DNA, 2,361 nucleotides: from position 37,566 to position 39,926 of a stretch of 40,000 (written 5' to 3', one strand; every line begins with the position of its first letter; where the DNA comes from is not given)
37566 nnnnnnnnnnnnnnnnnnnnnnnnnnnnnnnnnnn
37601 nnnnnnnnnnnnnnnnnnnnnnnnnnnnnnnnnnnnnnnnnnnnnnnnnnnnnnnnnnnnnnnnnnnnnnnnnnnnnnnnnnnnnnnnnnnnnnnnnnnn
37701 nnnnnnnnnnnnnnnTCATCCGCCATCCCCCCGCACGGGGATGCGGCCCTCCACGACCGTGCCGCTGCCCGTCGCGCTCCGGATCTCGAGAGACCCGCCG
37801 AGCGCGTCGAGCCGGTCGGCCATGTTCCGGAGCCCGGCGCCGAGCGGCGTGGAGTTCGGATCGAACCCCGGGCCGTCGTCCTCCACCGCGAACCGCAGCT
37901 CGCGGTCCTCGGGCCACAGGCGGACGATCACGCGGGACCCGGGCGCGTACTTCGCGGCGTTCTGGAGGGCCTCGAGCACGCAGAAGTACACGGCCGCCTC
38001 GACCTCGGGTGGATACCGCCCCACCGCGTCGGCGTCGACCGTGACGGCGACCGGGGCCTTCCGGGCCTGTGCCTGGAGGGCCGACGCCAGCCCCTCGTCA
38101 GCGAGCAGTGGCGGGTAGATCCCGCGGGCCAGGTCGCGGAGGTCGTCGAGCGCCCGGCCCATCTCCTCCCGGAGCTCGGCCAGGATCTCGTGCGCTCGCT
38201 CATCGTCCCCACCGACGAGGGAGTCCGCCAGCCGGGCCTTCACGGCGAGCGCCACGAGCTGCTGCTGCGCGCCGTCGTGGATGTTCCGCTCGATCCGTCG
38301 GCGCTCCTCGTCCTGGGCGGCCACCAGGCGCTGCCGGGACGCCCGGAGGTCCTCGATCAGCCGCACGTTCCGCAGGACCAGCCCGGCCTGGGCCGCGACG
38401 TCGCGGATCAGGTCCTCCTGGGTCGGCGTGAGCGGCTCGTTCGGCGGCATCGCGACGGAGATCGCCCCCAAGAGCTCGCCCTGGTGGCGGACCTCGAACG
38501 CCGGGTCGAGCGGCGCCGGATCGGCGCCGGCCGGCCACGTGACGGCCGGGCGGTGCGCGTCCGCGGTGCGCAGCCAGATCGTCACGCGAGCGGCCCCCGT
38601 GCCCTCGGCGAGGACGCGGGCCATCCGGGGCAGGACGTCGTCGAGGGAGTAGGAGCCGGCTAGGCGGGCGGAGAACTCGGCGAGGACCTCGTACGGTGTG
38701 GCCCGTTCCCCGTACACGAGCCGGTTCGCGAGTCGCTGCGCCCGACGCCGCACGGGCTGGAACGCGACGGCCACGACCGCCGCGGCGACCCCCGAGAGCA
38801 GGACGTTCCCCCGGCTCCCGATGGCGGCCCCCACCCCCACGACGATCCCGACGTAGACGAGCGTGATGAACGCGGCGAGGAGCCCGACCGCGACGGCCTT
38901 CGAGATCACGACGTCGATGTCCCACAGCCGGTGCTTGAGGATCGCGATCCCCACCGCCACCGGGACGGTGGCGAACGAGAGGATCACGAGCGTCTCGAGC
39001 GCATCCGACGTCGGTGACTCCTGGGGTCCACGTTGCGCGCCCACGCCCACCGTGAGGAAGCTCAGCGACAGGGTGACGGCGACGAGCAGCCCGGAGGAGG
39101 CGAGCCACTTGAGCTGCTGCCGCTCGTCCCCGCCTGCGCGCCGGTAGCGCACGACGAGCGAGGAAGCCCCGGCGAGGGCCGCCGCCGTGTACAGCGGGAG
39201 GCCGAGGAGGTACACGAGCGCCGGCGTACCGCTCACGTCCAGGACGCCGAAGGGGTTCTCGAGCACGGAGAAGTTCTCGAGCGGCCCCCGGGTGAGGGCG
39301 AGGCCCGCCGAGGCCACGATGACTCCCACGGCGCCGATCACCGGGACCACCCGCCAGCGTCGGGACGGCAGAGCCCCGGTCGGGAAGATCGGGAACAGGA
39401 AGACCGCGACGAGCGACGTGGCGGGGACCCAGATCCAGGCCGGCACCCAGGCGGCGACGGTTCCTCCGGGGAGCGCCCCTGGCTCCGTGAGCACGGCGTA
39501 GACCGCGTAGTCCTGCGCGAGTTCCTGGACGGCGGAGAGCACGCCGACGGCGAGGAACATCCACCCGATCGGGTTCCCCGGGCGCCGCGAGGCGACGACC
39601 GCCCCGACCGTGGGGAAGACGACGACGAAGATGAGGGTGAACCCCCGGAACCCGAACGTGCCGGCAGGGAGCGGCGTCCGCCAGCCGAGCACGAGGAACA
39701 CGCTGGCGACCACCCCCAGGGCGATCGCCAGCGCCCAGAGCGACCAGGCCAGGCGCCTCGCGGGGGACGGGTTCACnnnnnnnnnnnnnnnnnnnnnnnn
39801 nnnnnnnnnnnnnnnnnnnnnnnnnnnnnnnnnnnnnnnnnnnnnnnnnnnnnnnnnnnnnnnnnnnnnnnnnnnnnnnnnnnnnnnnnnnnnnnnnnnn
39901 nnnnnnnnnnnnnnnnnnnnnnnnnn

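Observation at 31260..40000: Head-to-tail array of at least five paralogous polytopic HisKA_3 sensor kinases, every junction a 4-nt start/stop overlap, with no DNA-binding regulator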

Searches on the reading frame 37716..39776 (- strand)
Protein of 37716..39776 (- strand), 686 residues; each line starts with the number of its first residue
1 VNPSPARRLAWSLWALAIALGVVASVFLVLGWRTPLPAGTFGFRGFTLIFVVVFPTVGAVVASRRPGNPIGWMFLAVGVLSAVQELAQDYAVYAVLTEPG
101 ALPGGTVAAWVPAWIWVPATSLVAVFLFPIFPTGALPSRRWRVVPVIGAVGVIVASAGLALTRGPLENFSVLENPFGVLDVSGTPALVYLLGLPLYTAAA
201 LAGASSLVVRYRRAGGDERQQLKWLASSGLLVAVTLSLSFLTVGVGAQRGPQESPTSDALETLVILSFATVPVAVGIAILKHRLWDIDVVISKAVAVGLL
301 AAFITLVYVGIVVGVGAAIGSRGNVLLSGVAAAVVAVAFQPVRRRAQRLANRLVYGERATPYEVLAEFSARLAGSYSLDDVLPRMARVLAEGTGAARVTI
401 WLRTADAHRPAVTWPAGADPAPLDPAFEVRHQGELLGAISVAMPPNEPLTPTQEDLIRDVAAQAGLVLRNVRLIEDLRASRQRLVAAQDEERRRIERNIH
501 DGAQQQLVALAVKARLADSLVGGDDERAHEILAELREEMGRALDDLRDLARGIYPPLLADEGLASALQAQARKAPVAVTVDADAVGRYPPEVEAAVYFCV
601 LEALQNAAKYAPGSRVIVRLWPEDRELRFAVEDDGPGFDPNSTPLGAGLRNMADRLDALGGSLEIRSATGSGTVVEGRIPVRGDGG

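Call 10: search_protein_families(library=pfam, proteins=[window:37716-39776:-], max_evalue=0.01)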
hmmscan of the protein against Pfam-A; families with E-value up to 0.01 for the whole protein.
window:37716-39776:- (686 aa): 4 families
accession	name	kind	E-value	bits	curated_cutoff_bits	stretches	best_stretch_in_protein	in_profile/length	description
PF07730.19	HisKA_3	-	1.4e-13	51.6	24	1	491-556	1-66/68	Histidine kinase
PF02518.31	HATPase_c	-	5.3e-11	43.4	26.4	1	593-681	3-109/111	Histidine kinase-, DNA gyrase B-, and HSP90-like ATPase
PF13581.12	HATPase_c_2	-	7.2e-07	29.7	27.4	1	569-645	6-86/127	Histidine kinase-like ATPase domain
PF01590.32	GAF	-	2.7e-05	25.1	22.4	0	429-467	95-132/133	GAF domain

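Call 11: find_encoding_contigs(protein=window:37716-39776:-, flank=10000, max_places=6)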
Protein window:37716-39776:- (686 aa): no gene with exactly this product is on record in the collection.

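Call 13: find_homologous_proteins(query=window:37716-39776:-, max_evalue=1e-10)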
Query window:37716-39776:- (686 aa): 7999 proteins with E <= 1e-10 among 8000 candidates; the best 120 are listed.
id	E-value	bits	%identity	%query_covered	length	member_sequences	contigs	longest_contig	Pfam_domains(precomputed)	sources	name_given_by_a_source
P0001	0.0e+0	1472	100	100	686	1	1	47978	PF13581.13,PF07730.20,PF02518.32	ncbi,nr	ncbi:MAG TPA: sensor histidine kinase [Actinomycetota bacterium]|nr:sensor histidine kinase [Actinom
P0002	5.7e-256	869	63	99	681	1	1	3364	PF07730.20,PF02518.32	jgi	jgi:signal transduction histidine kinase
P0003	5.6e-247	840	60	99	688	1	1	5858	PF07730.20,PF02518.32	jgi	jgi:signal transduction histidine kinase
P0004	1.7e-244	831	60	99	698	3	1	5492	PF07730.20,PF02518.32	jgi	jgi:signal transduction histidine kinase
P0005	3.7e-244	830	61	99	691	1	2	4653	PF07730.20,PF02518.32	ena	-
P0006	3.4e-241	821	59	99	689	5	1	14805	PF07730.20,PF02518.32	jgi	-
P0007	9.2e-239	812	59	100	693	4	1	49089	PF13185.13,PF07730.20,PF02518.32,PF13492.13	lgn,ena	-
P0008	1.3e-237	809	59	98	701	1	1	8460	PF07730.20,PF02518.32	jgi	jgi:signal transduction histidine kinase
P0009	3.4e-237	807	59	99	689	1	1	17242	PF07730.20,PF02518.32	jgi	jgi:signal transduction histidine kinase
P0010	1.3e-235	802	59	99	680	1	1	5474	PF07730.20,PF02518.32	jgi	jgi:signal transduction histidine kinase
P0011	1.5e-235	802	59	97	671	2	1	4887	PF07730.20,PF02518.32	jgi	jgi:signal transduction histidine kinase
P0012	2.5e-235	801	58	96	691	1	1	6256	PF07730.20,PF02518.32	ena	-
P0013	1.3e-234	799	60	99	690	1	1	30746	PF01590.33,PF13581.13,PF07730.20,PF02518.32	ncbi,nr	ncbi:MAG TPA: sensor histidine kinase [Actinomycetota bacterium]|nr:sensor histidine kinase [Actinom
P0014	1.4e-234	799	59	99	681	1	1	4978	PF07730.20,PF02518.32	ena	-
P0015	2.8e-234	798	59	99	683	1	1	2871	PF07730.20,PF02518.32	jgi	jgi:signal transduction histidine kinase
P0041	1.5e-227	775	57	99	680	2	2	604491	PF07730.20,PF02518.32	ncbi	ncbi:MAG: histidine kinase [Actinomycetota bacterium]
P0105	2.2e-208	712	53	99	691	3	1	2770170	PF01590.33,PF07730.20,PF02518.32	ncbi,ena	-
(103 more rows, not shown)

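Call 14: find_encoding_contigs(protein=P0001, flank=10000, max_places=4)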
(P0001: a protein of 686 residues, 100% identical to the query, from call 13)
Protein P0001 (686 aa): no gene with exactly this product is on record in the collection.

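Call 15: find_encoding_contigs(protein=P0105, flank=10000, max_places=3)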
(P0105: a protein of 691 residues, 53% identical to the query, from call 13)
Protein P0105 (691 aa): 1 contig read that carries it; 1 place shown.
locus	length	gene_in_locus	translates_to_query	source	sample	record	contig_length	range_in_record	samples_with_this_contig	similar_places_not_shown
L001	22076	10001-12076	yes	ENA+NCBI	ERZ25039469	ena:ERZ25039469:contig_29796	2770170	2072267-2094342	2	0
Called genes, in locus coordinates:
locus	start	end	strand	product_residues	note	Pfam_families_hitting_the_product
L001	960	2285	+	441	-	PF03109:ABC1, PF01636:APH (weak), PF27536:UbiB_helical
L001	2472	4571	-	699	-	PF07730:HisKA_3, PF02518:HATPase_c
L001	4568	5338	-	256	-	-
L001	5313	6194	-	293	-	PF13581:HATPase_c_2 (faint), PF07730:HisKA_3, PF02518:HATPase_c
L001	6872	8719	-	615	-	PF00072:Response_reg, PF00211:Guanylate_cyc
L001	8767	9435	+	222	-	PF00072:Response_reg, PF00196:GerE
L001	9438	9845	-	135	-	PF00582:Usp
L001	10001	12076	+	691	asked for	PF01590:GAF (weak), PF07730:HisKA_3, PF02518:HATPase_c (weak)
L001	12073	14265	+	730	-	PF07730:HisKA_3, PF02518:HATPase_c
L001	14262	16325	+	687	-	PF07730:HisKA_3, PF13581:HATPase_c_2 (faint), PF02518:HATPase_c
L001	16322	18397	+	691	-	PF07730:HisKA_3, PF02518:HATPase_c, PF13581:HATPase_c_2 (weak)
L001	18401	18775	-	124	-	PF00072:Response_reg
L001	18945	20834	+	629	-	PF07504:FTP, PF02128:Peptidase_M36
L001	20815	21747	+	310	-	PF02128:Peptidase_M36, PF13620:CarboxypepD_reg, PF13715:CarbopepD_reg_2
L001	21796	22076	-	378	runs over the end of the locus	PF13177:DNA_pol3_delta2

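Call 16: find_encoding_contigs(protein=P0041, flank=10000, max_places=3)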
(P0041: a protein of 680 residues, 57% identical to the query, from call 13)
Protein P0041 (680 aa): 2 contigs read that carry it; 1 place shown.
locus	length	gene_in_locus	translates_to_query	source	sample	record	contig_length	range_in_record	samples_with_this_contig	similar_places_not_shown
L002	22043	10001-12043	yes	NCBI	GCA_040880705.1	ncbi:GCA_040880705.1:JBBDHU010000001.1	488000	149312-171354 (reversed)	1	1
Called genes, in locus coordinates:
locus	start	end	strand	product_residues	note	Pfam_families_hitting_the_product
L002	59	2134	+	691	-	PF00582:Usp, PF03109:ABC1, PF27536:UbiB_helical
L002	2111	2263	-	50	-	-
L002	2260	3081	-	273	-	-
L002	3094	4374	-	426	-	PF00072:Response_reg, PF00211:Guanylate_cyc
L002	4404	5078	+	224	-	PF00072:Response_reg, PF00196:GerE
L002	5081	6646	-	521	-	PF00890:FAD_binding_2 (faint), PF01266:DAO, PF01494:FAD_binding_3 (faint), PF01593:Amino_oxidase, PF01946:Thi4 (weak), PF03486:HI0933_like (faint), PF07992:Pyr_redox_2 (faint), PF13450:NAD_binding_8, +1 more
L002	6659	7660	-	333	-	PF00027:cNMP_binding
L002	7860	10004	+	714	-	PF07730:HisKA_3, PF02518:HATPase_c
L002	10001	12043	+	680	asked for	PF07730:HisKA_3, PF02518:HATPase_c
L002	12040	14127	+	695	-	PF07730:HisKA_3, PF02518:HATPase_c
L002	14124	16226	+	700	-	PF02518:HATPase_c (weak)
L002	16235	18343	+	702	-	PF07730:HisKA_3, PF02518:HATPase_c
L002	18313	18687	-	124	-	PF00072:Response_reg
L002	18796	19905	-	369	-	PF13177:DNA_pol3_delta2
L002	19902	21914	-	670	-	PF05977:MFS_3, PF07690:MFS_1, PF02223:Thymidylate_kin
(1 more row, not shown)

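Call 19: find_related_loci(query=A1, collection=genome_contigs, flank=10000)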
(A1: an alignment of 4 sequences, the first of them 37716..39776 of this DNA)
Query A1 (686 aa) in genome_contigs; peptide patterns used: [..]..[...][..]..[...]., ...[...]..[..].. (x = any residue, [..] = any of these).
600 stretches matched a pattern (row limit reached: there are more); 563 encode a relative of the query (tblastn E <= 1e-3); the best 80 are kept; 78 distinct loci.
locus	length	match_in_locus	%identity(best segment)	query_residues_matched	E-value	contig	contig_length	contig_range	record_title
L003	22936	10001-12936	56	1-682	0e+0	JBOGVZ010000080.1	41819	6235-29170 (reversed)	MAG: Actinomycetota bacterium isolate M3-S_metawrap_bin.41 k127_3875816, whole genome shotgun sequence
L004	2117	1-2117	62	51-681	0e+0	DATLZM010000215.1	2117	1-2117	MAG TPA_asm: Actinomycetota bacterium isolate SMAG_U13298 k141_529282, whole genome shotgun sequence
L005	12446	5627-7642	54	5-681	0e+0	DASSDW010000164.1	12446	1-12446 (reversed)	MAG TPA_asm: Actinomycetota bacterium isolate SMAG_U961 k141_51905, whole genome shotgun sequence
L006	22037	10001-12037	54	9-682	0e+0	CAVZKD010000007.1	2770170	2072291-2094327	MAG: uncultured Actinomycetes bacterium isolate MFD00962.bin.2.293 genome assembly, contig: contig_29796, whole genome s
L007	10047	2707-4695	54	6-683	0e+0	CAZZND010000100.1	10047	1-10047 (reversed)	MAG TPA_asm: uncultured Actinomycetes bacterium isolate SRP119689_co1_113 genome assembly, contig: NODE_10329_length_100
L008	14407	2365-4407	53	1-681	0e+0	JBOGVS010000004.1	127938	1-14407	MAG: Actinomycetota bacterium isolate SD8036_metabat2.bin.28 NODE_30_length_127938_cov_18.185094, whole genome shotgun s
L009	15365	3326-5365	55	1-675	0e+0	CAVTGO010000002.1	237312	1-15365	MAG: uncultured Actinomycetes bacterium isolate MFD09206.bin.3.351 genome assembly, contig: contig_14281, whole genome s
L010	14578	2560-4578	54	13-684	0e+0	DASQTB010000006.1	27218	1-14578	MAG TPA_asm: Actinomycetota bacterium isolate SMAG_U10924 k141_885030, whole genome shotgun sequence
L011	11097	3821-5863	52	6-682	0e+0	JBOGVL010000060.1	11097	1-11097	MAG: Actinomycetota bacterium isolate SD8048_metabat2.bin.10 NODE_582_length_11097_cov_1.190520, whole genome shotgun se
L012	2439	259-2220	54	40-682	0e+0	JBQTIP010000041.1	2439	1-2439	MAG: Actinomycetota bacterium isolate SAR1 c_000000171670, whole genome shotgun sequence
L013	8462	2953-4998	52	1-682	0e+0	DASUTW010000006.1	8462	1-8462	MAG TPA_asm: Actinomycetota bacterium isolate SMAG_U1773 k141_1815982, whole genome shotgun sequence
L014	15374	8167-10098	54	45-682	0e+0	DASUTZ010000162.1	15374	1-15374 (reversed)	MAG TPA_asm: Actinomycetota bacterium isolate SMAG_U1776 k141_307744, whole genome shotgun sequence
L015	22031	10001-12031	56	12-682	0e+0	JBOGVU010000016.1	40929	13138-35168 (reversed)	MAG: Actinomycetota bacterium isolate SD8030_metabat2.bin.23 NODE_85_length_40929_cov_1.812656, whole genome shotgun seq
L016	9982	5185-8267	50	1-680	0e+0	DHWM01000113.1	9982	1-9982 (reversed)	MAG TPA_asm: Actinobacteria bacterium UBA5182 UBA5182_contig_4647, whole genome shotgun sequence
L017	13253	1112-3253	51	1-681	0e+0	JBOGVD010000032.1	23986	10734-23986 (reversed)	MAG: Actinomycetota bacterium isolate M3-S_metawrap_bin.228 k127_3707455, whole genome shotgun sequence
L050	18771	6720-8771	60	1-682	0e+0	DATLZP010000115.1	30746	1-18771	MAG TPA_asm: Actinomycetota bacterium isolate SMAG_U13301 k141_564306, whole genome shotgun sequence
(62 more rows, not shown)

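Call 34: search_protein_families(library=ncbifam, proteins=[window:37716-39776:-], max_evalue=0.01)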
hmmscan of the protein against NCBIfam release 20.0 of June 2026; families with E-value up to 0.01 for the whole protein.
window:37716-39776:- (686 aa): 11 families
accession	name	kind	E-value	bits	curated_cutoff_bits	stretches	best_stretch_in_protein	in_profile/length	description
NF052443.1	SensHisKinMctS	equivalog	1.3e-33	116.1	700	1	466-680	224-447/457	two-component system sensor histidine kinase MctS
NF052531.1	Strep_LiaS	equivalog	7e-20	71.5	450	1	475-681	118-327/328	envelope stress sensor histidine kinase LiaS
NF008649.0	PRK11644.1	equivalog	1.2e-19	70.4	408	1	480-674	292-491/499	signal transduction histidine-protein kinase/phosphatase UhpB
NF007896.0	PRK10600.1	equivalog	6.6e-14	51.5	578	1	440-675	345-579/598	nitrate/nitrite two-component system sensor histidine kinase NarX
NF008184.0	PRK10935.1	equivalog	7.8e-14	51.2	553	1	452-676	330-554/565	nitrate/nitrite two-component system sensor histidine kinase NarQ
NF047786.1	his_kin_MadS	equivalog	1e-13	51.2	500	1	478-680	212-434/434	MadS family sensor histidine kinase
NF047322.1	HK_morpho_MacS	equivalog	9e-12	44.8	300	1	463-680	155-367/367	MacS family sensor histidine kinase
NF051872.1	HisKinPhyk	equivalog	0.0001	21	750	1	571-675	426-532/537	sensor histidine kinase PhyK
NF033792.0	ActS_PrrB_HisK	equivalog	0.00012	21.1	350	1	572-641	286-356/423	ActS/PrrB/RegB family redox-sensitive histidine kinase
NF041945.1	LuxN_Vibrio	equivalog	0.00036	18.8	1550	1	273-389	235-345/839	quorum-sensing autoinducer 1 sensor kinase/phosphatase LuxN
NF008025.0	PRK10755.1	equivalog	0.0045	15.7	314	1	604-663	262-323/362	two-component system sensor histidine kinase PmrB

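Call 35: search_solved_structures(query=A2, max_evalue=0.001)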
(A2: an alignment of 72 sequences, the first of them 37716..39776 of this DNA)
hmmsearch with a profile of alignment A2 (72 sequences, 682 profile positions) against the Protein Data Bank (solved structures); distinct sequences matched with E-value up to 0.001: 17.
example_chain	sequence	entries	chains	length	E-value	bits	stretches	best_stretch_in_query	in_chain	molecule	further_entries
3ehf_A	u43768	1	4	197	8.2e-20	73.6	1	486-677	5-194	Sensor kinase (YocF protein)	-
3gig_A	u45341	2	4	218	1.3e-19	72.9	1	469-677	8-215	Sensor histidine kinase desK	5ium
7ssj_A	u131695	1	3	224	1.8e-19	72.4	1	469-677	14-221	Sensor histidine kinase DesK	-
3gie_A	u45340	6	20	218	3.4e-18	68.2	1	469-677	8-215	Sensor histidine kinase desK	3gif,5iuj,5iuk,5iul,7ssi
3ehh_A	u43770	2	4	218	9.6e-18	66.7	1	469-677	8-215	Sensor kinase (YocF protein)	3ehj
4gt8_A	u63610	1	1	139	1.1e-13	53.3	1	569-680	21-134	Sensor protein vraS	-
8sbm_A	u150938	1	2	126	6e-11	44.3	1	596-671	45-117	GAF domain-containing protein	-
3zxo_A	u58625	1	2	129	8.1e-11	43.9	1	596-671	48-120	REDOX SENSOR HISTIDINE KINASE RESPONSE REGULATOR DEVS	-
3ehg_A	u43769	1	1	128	1.3e-10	43.2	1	594-677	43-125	Sensor kinase (YocF protein)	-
3zxq_A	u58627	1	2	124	3.2e-08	35.3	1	597-676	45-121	HYPOXIA SENSOR HISTIDINE KINASE RESPONSE REGULATOR DOST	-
1i58_A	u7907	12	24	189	0.00017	23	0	638-677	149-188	CHEMOTAXIS PROTEIN CHEA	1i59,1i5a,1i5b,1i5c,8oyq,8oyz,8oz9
1i5d_A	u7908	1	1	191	0.00017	23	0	638-677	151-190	CHEMOTAXIS PROTEIN CHEA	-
6mi6_A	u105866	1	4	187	0.00026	22.4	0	638-676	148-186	Chemotaxis protein CheA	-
4xiv_A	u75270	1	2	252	0.00036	21.9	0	638-677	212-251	Chemotaxis protein CheA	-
4jpb_A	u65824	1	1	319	0.00037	21.8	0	638-678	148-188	Chemotaxis protein CheA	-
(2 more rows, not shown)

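Call 38: predict_structure(alignment_id=A2)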
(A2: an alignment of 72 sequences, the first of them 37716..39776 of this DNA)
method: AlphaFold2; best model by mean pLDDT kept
length: 686 residues; sequences in the alignment: 72
mean_pLDDT: 86.5   pTM: 0.57
mean pLDDT of the five models: 86.5, 85.5, 84.1, 84.0, 83.4
residues with pLDDT >= 90: 388; 70-90: 207; 50-70: 84; < 50: 7
segments of 3 or more residues with pLDDT < 50: 357-359, 684-686
pLDDT, mean of each block of 10 residues (from residue 1): 90 98 97 91 94 97 94 98 98 96 96 96 97 93 97 95 91 91 69 95 97 90 94 95 76 72 96 90 67 61 73 71 67 77 71 54 63 67 92 93 91 94 88 94 92 88 89 80 72 70 79 86 88 85 69 74 94 95 93 94 95 94 96 92 86 92 94 96 59
secondary structure, 60 per line:
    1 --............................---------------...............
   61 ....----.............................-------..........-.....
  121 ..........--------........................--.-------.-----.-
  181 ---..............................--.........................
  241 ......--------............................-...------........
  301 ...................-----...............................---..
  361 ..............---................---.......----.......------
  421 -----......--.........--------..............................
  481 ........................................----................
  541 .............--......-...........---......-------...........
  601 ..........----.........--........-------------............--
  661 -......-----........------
elements in order (helices of 4 or more, strands of 3 or more residues): H3-30 H46-64 H69-97 H105-114 H116-130 H139-161 H184-213 H216-246 H255-282 H293-319 H325-355 H359-374 H378-393 E397-403 E408-414 E426-431 E434-442 H451-520 H525-553 H556-561 H563-573 E577-582 H590-610 E615-623 E626-633 H647-658 E662-667 E673-680

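Call 66: list_cluster_members(proteins=[P0001])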
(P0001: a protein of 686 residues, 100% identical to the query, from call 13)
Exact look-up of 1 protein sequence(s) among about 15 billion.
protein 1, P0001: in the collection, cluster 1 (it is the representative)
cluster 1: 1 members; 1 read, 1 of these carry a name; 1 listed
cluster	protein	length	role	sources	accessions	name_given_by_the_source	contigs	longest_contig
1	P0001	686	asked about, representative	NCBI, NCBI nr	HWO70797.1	MAG TPA: sensor histidine kinase [Actinomycetota bacterium] | sensor histidine kinase [Actinomycetota bacterium]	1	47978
